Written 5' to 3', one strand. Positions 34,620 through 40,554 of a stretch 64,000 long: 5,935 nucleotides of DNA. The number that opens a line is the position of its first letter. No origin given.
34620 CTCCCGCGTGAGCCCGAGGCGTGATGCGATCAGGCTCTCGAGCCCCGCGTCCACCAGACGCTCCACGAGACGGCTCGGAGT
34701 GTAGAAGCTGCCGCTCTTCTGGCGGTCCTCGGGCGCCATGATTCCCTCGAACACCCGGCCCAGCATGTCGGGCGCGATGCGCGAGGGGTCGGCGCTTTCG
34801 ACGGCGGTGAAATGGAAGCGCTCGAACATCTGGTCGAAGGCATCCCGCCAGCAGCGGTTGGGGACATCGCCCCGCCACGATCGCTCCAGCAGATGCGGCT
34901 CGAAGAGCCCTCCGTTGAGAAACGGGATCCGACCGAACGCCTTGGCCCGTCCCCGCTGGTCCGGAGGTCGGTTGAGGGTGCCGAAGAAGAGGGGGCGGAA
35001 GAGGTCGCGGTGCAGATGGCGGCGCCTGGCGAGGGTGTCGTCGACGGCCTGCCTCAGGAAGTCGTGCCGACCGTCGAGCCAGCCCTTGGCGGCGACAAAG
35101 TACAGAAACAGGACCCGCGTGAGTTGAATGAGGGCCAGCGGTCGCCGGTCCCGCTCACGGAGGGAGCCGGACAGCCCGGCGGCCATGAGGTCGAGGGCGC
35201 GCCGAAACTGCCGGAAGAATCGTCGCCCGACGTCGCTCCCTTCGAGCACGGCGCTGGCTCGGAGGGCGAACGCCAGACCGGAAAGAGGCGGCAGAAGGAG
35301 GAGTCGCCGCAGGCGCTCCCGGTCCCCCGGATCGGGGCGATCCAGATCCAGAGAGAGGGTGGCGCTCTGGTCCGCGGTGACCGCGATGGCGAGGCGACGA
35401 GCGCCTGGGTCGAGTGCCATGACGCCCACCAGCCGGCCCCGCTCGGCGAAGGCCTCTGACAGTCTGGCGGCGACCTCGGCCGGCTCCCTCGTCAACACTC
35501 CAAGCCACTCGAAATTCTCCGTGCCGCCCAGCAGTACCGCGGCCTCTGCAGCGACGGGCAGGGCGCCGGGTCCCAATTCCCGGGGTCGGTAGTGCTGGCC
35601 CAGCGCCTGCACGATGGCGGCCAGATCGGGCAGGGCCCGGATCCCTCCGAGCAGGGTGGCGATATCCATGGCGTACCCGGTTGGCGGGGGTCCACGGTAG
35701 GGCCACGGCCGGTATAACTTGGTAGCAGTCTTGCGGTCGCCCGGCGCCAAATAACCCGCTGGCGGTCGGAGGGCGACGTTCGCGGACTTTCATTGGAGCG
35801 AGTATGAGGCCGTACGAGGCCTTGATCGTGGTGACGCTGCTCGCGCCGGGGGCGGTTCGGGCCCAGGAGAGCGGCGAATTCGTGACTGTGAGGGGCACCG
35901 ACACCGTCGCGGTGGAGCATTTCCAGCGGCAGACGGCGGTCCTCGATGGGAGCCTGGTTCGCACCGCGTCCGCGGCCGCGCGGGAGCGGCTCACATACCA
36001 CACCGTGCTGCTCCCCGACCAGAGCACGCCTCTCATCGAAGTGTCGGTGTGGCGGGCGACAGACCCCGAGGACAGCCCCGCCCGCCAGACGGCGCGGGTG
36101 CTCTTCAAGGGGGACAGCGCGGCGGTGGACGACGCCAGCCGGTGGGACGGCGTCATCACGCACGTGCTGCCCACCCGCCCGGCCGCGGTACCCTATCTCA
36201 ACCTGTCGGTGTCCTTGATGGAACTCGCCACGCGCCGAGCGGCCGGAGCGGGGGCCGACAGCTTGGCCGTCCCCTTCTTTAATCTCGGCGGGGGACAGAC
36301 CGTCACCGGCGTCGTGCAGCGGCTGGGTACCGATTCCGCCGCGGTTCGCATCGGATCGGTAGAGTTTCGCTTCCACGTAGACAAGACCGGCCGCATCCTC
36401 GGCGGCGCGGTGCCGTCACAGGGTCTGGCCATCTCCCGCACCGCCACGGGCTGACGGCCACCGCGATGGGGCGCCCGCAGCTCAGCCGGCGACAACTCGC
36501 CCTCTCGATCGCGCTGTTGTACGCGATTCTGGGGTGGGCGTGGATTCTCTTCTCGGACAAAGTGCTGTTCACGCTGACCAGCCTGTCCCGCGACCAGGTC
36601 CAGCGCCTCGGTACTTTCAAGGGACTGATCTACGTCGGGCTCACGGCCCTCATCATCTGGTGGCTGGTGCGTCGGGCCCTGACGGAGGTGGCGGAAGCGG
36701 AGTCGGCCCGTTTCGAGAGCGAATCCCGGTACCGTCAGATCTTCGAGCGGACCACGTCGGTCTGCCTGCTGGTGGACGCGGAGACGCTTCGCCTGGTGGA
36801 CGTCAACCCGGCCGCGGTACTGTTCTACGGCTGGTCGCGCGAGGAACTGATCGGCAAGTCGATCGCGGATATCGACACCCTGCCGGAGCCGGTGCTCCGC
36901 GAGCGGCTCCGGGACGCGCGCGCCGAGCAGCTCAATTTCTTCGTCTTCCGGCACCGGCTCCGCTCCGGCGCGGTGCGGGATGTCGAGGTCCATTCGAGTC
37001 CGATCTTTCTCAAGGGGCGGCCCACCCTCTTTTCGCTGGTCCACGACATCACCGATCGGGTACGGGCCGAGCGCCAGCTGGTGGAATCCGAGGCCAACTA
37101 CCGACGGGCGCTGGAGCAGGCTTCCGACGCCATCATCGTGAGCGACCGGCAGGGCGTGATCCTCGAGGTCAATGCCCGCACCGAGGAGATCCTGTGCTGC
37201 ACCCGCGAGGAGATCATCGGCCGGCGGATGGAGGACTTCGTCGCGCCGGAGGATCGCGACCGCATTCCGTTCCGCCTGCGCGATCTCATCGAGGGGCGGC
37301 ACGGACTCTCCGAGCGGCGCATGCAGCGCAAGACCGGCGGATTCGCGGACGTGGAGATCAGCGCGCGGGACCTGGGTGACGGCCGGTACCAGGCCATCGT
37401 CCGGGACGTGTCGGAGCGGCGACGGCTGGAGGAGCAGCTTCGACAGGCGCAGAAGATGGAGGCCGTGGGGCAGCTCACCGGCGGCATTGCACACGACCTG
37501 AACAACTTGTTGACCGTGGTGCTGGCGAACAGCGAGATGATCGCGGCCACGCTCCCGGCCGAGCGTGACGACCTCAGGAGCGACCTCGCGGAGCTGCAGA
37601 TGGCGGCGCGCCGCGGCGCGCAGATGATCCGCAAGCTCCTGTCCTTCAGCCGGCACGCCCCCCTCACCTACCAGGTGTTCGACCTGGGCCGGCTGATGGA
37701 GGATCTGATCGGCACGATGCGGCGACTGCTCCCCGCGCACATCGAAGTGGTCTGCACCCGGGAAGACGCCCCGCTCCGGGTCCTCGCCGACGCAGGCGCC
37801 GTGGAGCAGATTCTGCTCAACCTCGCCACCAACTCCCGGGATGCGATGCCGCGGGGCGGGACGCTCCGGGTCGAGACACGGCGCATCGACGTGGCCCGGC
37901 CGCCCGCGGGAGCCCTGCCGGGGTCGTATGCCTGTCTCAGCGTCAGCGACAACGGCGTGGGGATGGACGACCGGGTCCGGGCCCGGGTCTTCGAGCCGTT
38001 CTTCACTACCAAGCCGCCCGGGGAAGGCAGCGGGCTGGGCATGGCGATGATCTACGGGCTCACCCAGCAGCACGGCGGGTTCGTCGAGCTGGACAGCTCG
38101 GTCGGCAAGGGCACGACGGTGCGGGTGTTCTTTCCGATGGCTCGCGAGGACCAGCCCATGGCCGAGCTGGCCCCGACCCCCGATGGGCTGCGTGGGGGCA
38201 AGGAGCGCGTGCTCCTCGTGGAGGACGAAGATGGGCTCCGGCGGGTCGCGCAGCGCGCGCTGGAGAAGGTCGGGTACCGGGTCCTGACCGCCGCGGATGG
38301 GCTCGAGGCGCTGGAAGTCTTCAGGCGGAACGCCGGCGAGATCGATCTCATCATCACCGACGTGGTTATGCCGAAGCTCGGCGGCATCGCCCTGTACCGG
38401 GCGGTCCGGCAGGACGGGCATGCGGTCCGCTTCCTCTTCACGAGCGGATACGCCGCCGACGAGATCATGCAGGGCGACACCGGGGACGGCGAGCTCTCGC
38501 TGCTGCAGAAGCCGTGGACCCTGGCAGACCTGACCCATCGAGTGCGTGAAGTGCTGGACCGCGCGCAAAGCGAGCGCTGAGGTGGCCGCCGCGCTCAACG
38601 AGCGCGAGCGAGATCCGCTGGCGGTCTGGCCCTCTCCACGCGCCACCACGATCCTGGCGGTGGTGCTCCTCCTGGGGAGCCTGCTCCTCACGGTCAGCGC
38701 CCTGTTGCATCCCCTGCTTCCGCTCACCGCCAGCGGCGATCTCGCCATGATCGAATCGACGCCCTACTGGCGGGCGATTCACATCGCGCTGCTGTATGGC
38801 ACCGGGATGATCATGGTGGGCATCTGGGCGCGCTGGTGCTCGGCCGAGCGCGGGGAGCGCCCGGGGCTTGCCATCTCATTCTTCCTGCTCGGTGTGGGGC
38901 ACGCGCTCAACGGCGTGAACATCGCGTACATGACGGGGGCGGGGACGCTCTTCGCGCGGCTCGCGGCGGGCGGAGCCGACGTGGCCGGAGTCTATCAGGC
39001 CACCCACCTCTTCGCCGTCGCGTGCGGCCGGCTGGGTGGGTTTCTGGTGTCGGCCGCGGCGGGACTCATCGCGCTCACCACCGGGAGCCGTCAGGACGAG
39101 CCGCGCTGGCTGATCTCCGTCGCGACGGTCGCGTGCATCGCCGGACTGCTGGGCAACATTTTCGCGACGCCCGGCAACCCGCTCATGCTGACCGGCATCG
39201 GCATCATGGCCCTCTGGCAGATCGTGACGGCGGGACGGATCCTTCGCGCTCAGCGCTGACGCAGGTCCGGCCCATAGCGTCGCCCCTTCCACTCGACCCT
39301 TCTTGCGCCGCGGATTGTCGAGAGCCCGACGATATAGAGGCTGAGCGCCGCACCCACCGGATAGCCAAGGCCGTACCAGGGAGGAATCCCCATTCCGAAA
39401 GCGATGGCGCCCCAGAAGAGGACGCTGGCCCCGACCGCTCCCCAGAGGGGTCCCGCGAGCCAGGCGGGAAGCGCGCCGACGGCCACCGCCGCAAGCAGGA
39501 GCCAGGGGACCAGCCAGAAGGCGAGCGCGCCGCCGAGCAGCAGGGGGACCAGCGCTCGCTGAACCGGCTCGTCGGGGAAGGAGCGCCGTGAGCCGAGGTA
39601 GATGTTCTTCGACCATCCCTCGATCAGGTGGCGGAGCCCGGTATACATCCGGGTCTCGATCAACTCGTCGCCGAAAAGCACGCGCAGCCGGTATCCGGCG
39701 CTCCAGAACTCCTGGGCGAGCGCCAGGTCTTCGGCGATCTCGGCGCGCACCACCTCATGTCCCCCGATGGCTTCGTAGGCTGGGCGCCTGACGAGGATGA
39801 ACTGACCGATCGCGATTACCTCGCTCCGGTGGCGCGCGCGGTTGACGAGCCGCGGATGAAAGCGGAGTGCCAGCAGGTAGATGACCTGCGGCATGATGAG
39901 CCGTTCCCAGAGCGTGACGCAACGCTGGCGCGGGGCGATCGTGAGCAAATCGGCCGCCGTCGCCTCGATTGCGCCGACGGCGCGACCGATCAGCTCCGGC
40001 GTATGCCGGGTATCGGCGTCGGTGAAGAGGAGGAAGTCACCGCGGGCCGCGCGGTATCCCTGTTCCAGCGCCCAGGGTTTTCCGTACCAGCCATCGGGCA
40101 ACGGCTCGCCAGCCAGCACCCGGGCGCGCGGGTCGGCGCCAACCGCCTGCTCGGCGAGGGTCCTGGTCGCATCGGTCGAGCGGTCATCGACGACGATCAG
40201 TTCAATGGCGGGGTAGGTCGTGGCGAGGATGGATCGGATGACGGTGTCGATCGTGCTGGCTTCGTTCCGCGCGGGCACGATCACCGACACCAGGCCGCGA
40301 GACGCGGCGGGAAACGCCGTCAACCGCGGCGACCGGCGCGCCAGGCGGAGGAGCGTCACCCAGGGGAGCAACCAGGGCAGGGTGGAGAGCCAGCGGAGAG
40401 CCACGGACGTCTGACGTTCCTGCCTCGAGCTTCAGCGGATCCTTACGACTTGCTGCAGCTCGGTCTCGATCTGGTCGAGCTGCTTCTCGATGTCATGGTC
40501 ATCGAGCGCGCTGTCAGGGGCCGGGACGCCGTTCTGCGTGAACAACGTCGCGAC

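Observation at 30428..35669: Two-gene methyltransferase + SNF2-like helicase module with no recognisable nuclease (possible uncharacterised defence or epigenetic system)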

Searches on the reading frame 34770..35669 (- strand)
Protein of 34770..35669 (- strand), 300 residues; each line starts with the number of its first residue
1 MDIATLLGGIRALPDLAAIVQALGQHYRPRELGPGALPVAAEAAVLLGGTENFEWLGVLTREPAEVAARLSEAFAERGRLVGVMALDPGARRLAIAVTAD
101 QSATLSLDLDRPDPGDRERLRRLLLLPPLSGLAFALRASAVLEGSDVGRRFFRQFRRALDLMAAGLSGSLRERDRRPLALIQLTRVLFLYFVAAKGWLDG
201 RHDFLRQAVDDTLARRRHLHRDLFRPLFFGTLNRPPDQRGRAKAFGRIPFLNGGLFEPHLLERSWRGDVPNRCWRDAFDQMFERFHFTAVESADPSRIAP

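Call 42: predict_structure(alignment_id=A3)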
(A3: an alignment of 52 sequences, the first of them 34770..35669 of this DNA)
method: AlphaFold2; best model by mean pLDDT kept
length: 300 residues; sequences in the alignment: 52
mean_pLDDT: 88.0   pTM: 0.61
mean pLDDT of the five models: 88.0, 86.9, 86.0, 84.1, 80.9
residues with pLDDT >= 90: 173; 70-90: 105; 50-70: 14; < 50: 8
segments of 3 or more residues with pLDDT < 50: 295-300
pLDDT, mean of each block of 10 residues (from residue 1): 92 96 91 92 94 95 98 96 98 95 95 89 90 90 72 91 90 94 91 79 87 95 91 86 82 80 90 92 70 41
secondary structure, 60 per line:
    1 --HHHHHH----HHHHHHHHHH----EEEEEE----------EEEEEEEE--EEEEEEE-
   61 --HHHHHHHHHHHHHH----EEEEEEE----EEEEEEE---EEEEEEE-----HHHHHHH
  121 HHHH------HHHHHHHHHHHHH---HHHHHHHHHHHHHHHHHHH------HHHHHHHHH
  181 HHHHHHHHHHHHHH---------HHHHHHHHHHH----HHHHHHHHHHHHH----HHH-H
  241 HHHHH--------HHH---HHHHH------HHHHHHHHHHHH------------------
elements in order: H3-8 H13-22 E27-32 E43-50 E53-59 H63-76 E81-87 E92-98 E102-108 H114-124 H131-143 H147-165 H172-194 H204-214 H219-231 H240-245 H260-264 H271-282

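Call 46: fold_search(model_id=the predicted structure, library=pdb)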
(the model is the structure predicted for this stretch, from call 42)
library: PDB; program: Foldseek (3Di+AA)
matches with E <= 10: 497; with E <= 0.001: 0
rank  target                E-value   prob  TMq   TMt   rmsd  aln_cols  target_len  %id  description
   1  9qcc_M                5.1e-02  0.51  0.20  0.16   9.4       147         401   15  Activated XauSPARDA filament assembly with bound dsDNA substrate (released 2025-12-17)
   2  9qcc_Q                1.1e-01  0.38  0.20  0.16   9.8       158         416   13  Activated XauSPARDA filament assembly with bound dsDNA substrate (released 2025-12-17)
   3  3bt7_A                1.1e-01  0.33  0.16  0.13  14.5       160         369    9  Structure of E. coli 5-Methyluridine Methyltransferase TrmA in complex with 19 nucleotide T-arm analogue (released 2008-04-29)
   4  9qcc_Y                1.4e-01  0.38  0.20  0.17   8.5       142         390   12  Activated XauSPARDA filament assembly with bound dsDNA substrate (released 2025-12-17)
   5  4at8_D                1.7e-01  0.07  0.12  0.11  16.2       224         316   16  Crystal structure of the NF90-NF45 dimerisation domain complex with ATP (released 2012-08-01)
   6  4at8_B                1.8e-01  0.06  0.11  0.11  16.9       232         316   14  Crystal structure of the NF90-NF45 dimerisation domain complex with ATP (released 2012-08-01)
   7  7lo5_D                2.2e-01  0.15  0.22  0.08  15.2       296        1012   12  cryoEM structure DrdV-DNA complex (released 2021-03-17)
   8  9qcc_A                2.5e-01  0.41  0.21  0.17   7.7       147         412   14  Activated XauSPARDA filament assembly with bound dsDNA substrate (released 2025-12-17)
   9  9jt2_B                2.5e-01  0.35  0.21  0.17   7.5       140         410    8  substrate-bound NbaSPARDA complexes (released 2025-04-02)
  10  1y1o_A                2.5e-01  0.21  0.14  0.22  12.5       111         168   12  X-ray crystal Structure of Penicillin-binding protein-related factor A from Bacillus stearothermophilus (released 2004-12-07)
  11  3nl3_A                2.6e-01  0.14  0.14  0.09  14.4       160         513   13  The Crystal Structure of Candida glabrata THI6, a Bifunctional Enzyme involved in Thiamin Biosyhthesis of Eukaryotes (released 2010-11-10)
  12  2wiw_A                2.8e-01  0.25  0.17  0.32   7.4       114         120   13  Crystal structures of Holliday junction resolvases from Archaeoglobus fulgidus bound to DNA substrate (released 2009-05-26)
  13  1wdj_B                2.9e-01  0.44  0.21  0.35   6.7       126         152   13  Crystal structure of TT1808 from Thermus thermophilus HB8 (released 2004-11-17)
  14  4rpa_A                2.9e-01  0.35  0.18  0.17   8.8       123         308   11  Crystal structure of inorganic pyrophosphatase from Staphylococcus aureus in complex with Mn2+ (released 2015-01-21)
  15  2fco_B                3.1e-01  0.28  0.17  0.28   6.4       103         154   11  Crystal Structure of Bacillus stearothermophilus PrfA-Holliday Junction Resolvase (released 2006-11-21)
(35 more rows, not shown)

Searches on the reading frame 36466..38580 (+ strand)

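Call 10: search_protein_families(library=pfam, proteins=[window:36466-38580:+], max_evalue=0.001)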
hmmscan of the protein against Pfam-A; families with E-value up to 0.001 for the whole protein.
window:36466-38580:+ (704 aa): 9 families
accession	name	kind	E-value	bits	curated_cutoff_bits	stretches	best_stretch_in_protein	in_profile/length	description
PF00989.32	PAS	-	2.3e-22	79.6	22.6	2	211-306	2-99/113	PAS fold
PF08448.16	PAS_4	-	2.1e-21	76.7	23.1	2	216-320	1-110/110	PAS fold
PF02518.31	HATPase_c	-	4e-21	76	26.4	1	442-559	2-110/111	Histidine kinase-, DNA gyrase B-, and HSP90-like ATPase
PF00072.30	Response_reg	-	6.1e-18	65.4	30.2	1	582-694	1-111/111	Response regulator receiver domain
PF13426.13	PAS_9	-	8.1e-18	65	27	2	220-317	1-103/103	PAS domain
PF13188.13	PAS_8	-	7.1e-15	54.7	21.8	2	211-266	2-57/65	PAS domain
PF08447.18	PAS_3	-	1.2e-09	38.8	25.6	1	233-300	2-72/89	PAS fold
PF00512.31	HisKA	-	5.3e-08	33.2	26.9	1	335-397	3-63/66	His Kinase A (phospho-acceptor) domain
PF24820.1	Diguanyl_cycl_sensor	-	8.2e-06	26.2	28.1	1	217-297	3-90/109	Diguanylate cyclase-like sensor domain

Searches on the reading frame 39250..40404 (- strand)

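Call 10: search_protein_families(library=pfam, proteins=[window:39250-40404:-], max_evalue=0.001)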
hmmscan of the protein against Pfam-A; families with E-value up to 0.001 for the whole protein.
window:39250-40404:- (384 aa): 5 families
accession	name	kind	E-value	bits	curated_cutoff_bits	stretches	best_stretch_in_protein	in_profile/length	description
PF00535.33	Glycos_transf_2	-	4.7e-29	101.9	23.3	1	40-213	1-167/168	Glycosyl transferase family 2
PF13641.12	Glyco_tranf_2_3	-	2.1e-19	70.9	27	1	39-241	3-202/230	Glycosyltransferase like family 2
PF13506.12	Glyco_transf_21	-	2e-16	60.4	21.7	1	108-242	17-146/174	Glycosyl transferase family 21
PF13632.12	Glyco_trans_2_3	-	1.4e-06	28.8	27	1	126-326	3-194/198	Glycosyl transferase family group 2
PF10111.15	Glyco_tranf_2_2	-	6.6e-05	23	27.3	1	40-138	1-98/276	Glycosyltransferase like family 2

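Call 97: search_protein_families(library=padloc, proteins=[window:39250-40404:-], max_evalue=0.01)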
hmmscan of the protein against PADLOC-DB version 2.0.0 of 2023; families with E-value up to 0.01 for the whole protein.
window:39250-40404:- (384 aa): 0 families
